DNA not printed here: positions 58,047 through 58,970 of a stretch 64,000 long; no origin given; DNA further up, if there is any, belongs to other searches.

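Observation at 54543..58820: Dockerin-bearing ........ giant protein next to a cohesin-like PEP-CTERM protein: candidate surface tethering pair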

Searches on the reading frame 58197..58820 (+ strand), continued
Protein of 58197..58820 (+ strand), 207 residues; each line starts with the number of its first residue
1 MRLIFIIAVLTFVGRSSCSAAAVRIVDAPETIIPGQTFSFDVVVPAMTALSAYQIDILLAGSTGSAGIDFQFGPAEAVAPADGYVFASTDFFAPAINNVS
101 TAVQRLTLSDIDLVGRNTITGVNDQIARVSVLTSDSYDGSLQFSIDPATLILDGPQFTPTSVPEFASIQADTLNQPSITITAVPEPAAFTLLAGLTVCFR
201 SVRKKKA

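Call 55: search_protein_families(library=pfam, proteins=[L015:4469-5968:+, L016:4263-5762:+, L017:5-421:-], max_evalue=0.01)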
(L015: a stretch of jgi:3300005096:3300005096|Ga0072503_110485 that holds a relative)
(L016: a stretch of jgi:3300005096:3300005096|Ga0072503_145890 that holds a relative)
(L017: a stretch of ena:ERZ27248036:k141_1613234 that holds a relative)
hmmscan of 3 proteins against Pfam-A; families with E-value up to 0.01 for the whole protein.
L015:4469-5968:+ (500 aa): 1 family
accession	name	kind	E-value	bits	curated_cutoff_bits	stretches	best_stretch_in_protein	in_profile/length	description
PF00404.24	Dockerin_1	-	8.2e-22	77.6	22.9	3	89-140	1-53/57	Dockerin type I domain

L016:4263-5762:+ (500 aa): 1 family
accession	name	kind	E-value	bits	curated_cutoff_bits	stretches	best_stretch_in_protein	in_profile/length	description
PF00404.24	Dockerin_1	-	3.8e-06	27.4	22.9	1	238-284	2-51/57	Dockerin type I domain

L017:5-421:- (139 aa): 0 families

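Call 59: search_protein_families(library=ncbifam, alignment_id=A2, max_evalue=0.01)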
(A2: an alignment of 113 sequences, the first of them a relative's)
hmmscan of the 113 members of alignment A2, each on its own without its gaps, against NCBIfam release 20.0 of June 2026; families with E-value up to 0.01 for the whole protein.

A. member 1, P0001 (207 aa): 1 family
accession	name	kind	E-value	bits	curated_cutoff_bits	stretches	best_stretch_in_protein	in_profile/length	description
NF038129.1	PEP_NF038129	equivalog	0.0019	18.1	65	0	157-198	146-187/194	NF038129 family PEP-CTERM protein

B. families by the number of members that match (of 113 scanned): 20 families
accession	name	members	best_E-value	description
NF038129.1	PEP_NF038129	43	1.5e-07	NF038129 family PEP-CTERM protein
TIGR02595.1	PEP_CTERM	36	8e-07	PEP-CTERM sorting domain-containing protein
NF033554.9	floc_PepA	18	9.1e-07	flocculation-associated PEP-CTERM protein PepA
NF041927.1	Xrt_dep_XDP1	16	0.00032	exosortase-dependent surface protein XDP1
NF038120.1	PEP_CTERM_QFxxD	14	5.5e-05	NF038120 family PEP-CTERM protein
NF038126.1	PEP_CTERM_FxDxF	11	1.8e-06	FxDxF family PEP-CTERM protein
NF041538.1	PEP_EDSA_1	11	0.00058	EDSAP-1 family PEP-CTERM protein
NF038125.1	PEP_CTERM_THxN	10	2.7e-05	THxN family PEP-CTERM protein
NF038124.1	PEP_CTERM_TLD_A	9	0.00017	PEP_CTERM-anchored TLD domain-containing protein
NF038118.1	PEP_CTERM_CCXG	5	0.00097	CCXG family PEP-CTERM protein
TIGR03901.2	MYXO-CTERM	3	0.0018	MYXO-CTERM sorting domain-containing protein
NF038130.1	PEP_NF038130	3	0.0044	NF038130 family PEP-CTERM protein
TIGR03370.1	VPLPA-CTERM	2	0.0005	VPLPA-CTERM sorting domain-containing protein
NF009162.0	PRK12508.1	1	0.00031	Na(+)/H(+) antiporter subunit B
NF058582.1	Microco_LAVTG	1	0.00081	LAVTG motif-containing sortase-dependent surface protein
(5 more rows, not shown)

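Call 61: search_protein_families(library=ncbifam, proteins=[P0123, P0124, P0126, P0127, P0131, P0149, P0157, P0165, P0181, P0193], max_evalue=0.01)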
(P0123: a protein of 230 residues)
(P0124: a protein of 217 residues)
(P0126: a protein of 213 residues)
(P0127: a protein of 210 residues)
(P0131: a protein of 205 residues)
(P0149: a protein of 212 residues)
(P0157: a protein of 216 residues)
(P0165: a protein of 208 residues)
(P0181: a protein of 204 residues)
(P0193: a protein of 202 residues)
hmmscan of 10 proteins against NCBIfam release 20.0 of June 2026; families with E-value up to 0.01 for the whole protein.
P0123 (230 aa): 0 families

P0124 (217 aa): 3 families
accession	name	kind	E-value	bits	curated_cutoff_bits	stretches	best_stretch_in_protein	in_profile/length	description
NF038129.1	PEP_NF038129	equivalog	0.00013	21.8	65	1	61-210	53-193/194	NF038129 family PEP-CTERM protein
TIGR02595.1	PEP_CTERM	domain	0.0034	18.1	16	0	188-210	1-22/24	PEP-CTERM sorting domain-containing protein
TIGR04380.1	myo_inos_iolG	equivalog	0.0095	14.9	355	0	43-136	224-317/330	inositol 2-dehydrogenase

P0126 (213 aa): 9 families
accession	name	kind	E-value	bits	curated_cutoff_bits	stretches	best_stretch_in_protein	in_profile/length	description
TIGR02595.1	PEP_CTERM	domain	8e-07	29.5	16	1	183-206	1-24/24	PEP-CTERM sorting domain-containing protein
NF038129.1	PEP_NF038129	equivalog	6.9e-06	26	65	1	75-205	70-193/194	NF038129 family PEP-CTERM protein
NF033554.9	floc_PepA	equivalog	2.3e-05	24.4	80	1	115-206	180-260/261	flocculation-associated PEP-CTERM protein PepA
NF038120.1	PEP_CTERM_QFxxD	subfamily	8.9e-05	22.5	80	1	179-205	189-215/215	NF038120 family PEP-CTERM protein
NF038126.1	PEP_CTERM_FxDxF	subfamily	9.8e-05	22.6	50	1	95-204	66-165/165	FxDxF family PEP-CTERM protein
NF041927.1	Xrt_dep_XDP1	equivalog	0.00032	20.8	125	1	170-206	208-242/242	exosortase-dependent surface protein XDP1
NF038118.1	PEP_CTERM_CCXG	equivalog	0.00097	18.9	90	1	172-206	165-199/199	CCXG family PEP-CTERM protein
NF038125.1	PEP_CTERM_THxN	subfamily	0.0021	17.7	85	1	167-206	208-246/246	THxN family PEP-CTERM protein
NF038124.1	PEP_CTERM_TLD_A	exception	0.0025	17.5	100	1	179-205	207-235/235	PEP_CTERM-anchored TLD domain-containing protein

P0127 (210 aa): 4 families
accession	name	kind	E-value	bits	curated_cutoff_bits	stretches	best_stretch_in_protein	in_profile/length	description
TIGR02595.1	PEP_CTERM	domain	8e-05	23.2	16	1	183-206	1-24/24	PEP-CTERM sorting domain-containing protein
TIGR03901.2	MYXO-CTERM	domain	0.0018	18.6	20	1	186-206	15-34/34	MYXO-CTERM sorting domain-containing protein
NF038129.1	PEP_NF038129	equivalog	0.003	17.4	65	1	166-205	154-194/194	NF038129 family PEP-CTERM protein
NF038130.1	PEP_NF038130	equivalog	0.0057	16.3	60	1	178-203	259-283/283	NF038130 family PEP-CTERM protein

P0131 (205 aa): 0 families

P0149 (212 aa): 2 families
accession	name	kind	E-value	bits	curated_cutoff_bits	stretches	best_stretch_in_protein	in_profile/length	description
NF038129.1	PEP_NF038129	equivalog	1.7e-05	24.7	65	1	7-210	4-193/194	NF038129 family PEP-CTERM protein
TIGR02595.1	PEP_CTERM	domain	0.0002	21.9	16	1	187-210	1-23/24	PEP-CTERM sorting domain-containing protein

P0157 (216 aa): 9 families
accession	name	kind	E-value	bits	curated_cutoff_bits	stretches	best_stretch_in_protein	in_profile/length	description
TIGR02595.1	PEP_CTERM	domain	3.1e-05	24.5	16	1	193-216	1-24/24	PEP-CTERM sorting domain-containing protein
NF038129.1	PEP_NF038129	equivalog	4.9e-05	23.3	65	1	178-215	156-194/194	NF038129 family PEP-CTERM protein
NF038126.1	PEP_CTERM_FxDxF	subfamily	0.001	19.3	50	1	169-215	118-165/165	FxDxF family PEP-CTERM protein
NF033554.9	floc_PepA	equivalog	0.0018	18.1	80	1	106-216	146-261/261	flocculation-associated PEP-CTERM protein PepA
NF038120.1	PEP_CTERM_QFxxD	subfamily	0.0029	17.5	80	1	190-216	190-215/215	NF038120 family PEP-CTERM protein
TIGR03370.1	VPLPA-CTERM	domain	0.0034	17.4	25.35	1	201-216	10-25/25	VPLPA-CTERM sorting domain-containing protein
NF038124.1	PEP_CTERM_TLD_A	exception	0.0052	16.4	100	1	190-216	208-235/235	PEP_CTERM-anchored TLD domain-containing protein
NF041927.1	Xrt_dep_XDP1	equivalog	0.0059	16.6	125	1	187-215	213-242/242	exosortase-dependent surface protein XDP1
NF041538.1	PEP_EDSA_1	subfamily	0.0084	15.8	100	1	184-215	274-307/307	EDSAP-1 family PEP-CTERM protein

P0165 (208 aa): 3 families
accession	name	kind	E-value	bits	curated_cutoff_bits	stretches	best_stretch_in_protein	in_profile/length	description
TIGR02595.1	PEP_CTERM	domain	0.00011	22.8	16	1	180-203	1-24/24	PEP-CTERM sorting domain-containing protein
NF038124.1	PEP_CTERM_TLD_A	exception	0.00017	21.2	100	1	137-204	168-235/235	PEP_CTERM-anchored TLD domain-containing protein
NF038119.1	PEP_CTERM_MHFG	equivalog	0.0036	17.6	100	1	162-204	218-260/260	MHFG family PEP-CTERM protein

P0181 (204 aa): 4 families
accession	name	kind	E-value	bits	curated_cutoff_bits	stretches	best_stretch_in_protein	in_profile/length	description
TIGR03370.1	VPLPA-CTERM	domain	0.0005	20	25.35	1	183-203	4-24/25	VPLPA-CTERM sorting domain-containing protein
TIGR02595.1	PEP_CTERM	domain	0.0015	19.2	16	1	180-203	1-24/24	PEP-CTERM sorting domain-containing protein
NF038129.1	PEP_NF038129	equivalog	0.0025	17.7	65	1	175-203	166-194/194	NF038129 family PEP-CTERM protein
NF041538.1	PEP_EDSA_1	subfamily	0.0083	15.8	100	0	177-203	283-307/307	EDSAP-1 family PEP-CTERM protein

P0193 (202 aa): 6 families
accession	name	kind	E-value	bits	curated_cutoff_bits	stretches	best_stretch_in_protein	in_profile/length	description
NF009162.0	PRK12508.1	equivalog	0.00031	20.9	120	1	4-69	4-65/139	Na(+)/H(+) antiporter subunit B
TIGR02595.1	PEP_CTERM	domain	0.00054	20.6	16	1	178-201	1-24/24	PEP-CTERM sorting domain-containing protein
NF041927.1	Xrt_dep_XDP1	equivalog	0.00097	19.2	125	1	172-201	213-242/242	exosortase-dependent surface protein XDP1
NF033554.9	floc_PepA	equivalog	0.0013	18.6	80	1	89-202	158-261/261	flocculation-associated PEP-CTERM protein PepA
NF038125.1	PEP_CTERM_THxN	subfamily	0.0014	18.3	85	1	170-201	215-246/246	THxN family PEP-CTERM protein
NF038129.1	PEP_NF038129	equivalog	0.0061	16.4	65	1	164-201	156-194/194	NF038129 family PEP-CTERM protein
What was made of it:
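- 58740..58817 (+): PEP-CTERM-type sorting signal (aa 182-207: AVPEP, hydrophobic helix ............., then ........). Homologs pass the TIGR02595 cut-off (call 61).
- On PEP-CTERM / exosortase substrate (PF07589, TIGR02595): Homologs do pass: 8 of 10 scanned exceed the TIGR02595 cut-off of 16 bits (call 61).
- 8 of 10 members scanned pass the TIGR02595 cut-off (call 61). Most homologs tested pass the curated PEP-CTERM cut-off (call 61).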

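Call 62: find_related_loci(query=P0124, collection=genome_contigs, flank=10000)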
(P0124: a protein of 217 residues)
Query P0124 (217 aa) in genome_contigs; peptide patterns used: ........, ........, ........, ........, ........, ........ (x = any residue, [..] = any of these).
136 stretches matched a pattern, but none encodes a relative of the query by tblastn (E <= 1e-3).

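Call 65: list_cluster_members(proteins=[P0001, P0123, P0124, P0126, P0127, P0128, P0133, P0249, P0279, P0003])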
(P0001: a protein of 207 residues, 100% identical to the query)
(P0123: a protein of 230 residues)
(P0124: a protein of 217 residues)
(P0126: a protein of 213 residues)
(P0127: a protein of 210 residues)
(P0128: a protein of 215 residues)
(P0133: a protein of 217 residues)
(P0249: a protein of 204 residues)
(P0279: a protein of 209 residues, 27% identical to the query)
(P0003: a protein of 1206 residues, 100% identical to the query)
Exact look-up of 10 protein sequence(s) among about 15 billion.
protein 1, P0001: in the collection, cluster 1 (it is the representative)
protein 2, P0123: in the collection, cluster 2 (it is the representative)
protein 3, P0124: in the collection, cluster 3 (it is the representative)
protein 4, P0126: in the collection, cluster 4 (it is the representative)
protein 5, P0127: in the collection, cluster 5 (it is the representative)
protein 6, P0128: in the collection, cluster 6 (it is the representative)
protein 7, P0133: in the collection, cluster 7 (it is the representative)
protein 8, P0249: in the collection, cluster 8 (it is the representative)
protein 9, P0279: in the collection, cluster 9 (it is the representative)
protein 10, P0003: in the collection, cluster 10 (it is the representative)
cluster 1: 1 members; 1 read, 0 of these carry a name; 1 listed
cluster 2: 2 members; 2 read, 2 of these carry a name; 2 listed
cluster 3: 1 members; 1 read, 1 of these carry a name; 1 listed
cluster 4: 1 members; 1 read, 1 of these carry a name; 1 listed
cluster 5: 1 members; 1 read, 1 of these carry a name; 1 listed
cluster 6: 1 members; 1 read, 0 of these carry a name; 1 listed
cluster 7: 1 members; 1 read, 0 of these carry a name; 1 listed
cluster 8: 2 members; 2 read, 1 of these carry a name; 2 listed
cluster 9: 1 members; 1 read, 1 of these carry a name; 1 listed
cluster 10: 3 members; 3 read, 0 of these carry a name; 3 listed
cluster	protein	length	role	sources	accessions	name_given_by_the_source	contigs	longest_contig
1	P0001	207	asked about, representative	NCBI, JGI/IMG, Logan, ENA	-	-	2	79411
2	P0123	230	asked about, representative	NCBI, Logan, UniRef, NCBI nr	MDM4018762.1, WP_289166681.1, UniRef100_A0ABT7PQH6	hypothetical protein [Roseiconus lacunae] | PEP-CTERM protein-sorting domain-containing protein n=1 Tax=Roseiconus lacunae ...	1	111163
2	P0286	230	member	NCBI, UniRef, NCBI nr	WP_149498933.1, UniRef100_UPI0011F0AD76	hypothetical protein [Roseiconus lacunae] | hypothetical protein n=1 Tax=Roseiconus lacunae TaxID=2605694 RepID=UPI0011F0AD76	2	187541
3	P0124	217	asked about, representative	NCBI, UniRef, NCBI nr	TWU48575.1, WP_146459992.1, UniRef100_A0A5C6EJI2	hypothetical protein Poly51_44750 [Rubripirellula tenax] | PEP-CTERM protein-sorting domain-containing protein n=1 Tax=Rubripirellula tenax ... | hypothetical protein [Rubripirellula tenax]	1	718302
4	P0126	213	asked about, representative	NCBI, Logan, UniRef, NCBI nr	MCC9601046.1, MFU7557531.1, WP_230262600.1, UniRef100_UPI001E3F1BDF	PEP-CTERM sorting domain-containing protein [Stieleria sp. JC731] | PEP-CTERM sorting domain-containing protein n=1 Tax=Pirellulaceae TaxID=2691357 ...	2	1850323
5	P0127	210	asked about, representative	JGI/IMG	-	hypothetical protein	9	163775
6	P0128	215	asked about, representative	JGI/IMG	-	-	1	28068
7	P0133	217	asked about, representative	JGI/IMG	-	-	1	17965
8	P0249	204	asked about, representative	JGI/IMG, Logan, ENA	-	-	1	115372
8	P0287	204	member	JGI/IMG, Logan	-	hypothetical protein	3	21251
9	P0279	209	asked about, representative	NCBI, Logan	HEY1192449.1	MAG TPA: hypothetical protein VGE74_32800 [Gemmata sp.]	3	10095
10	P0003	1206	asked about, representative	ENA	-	-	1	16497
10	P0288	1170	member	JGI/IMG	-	-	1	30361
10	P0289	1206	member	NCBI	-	-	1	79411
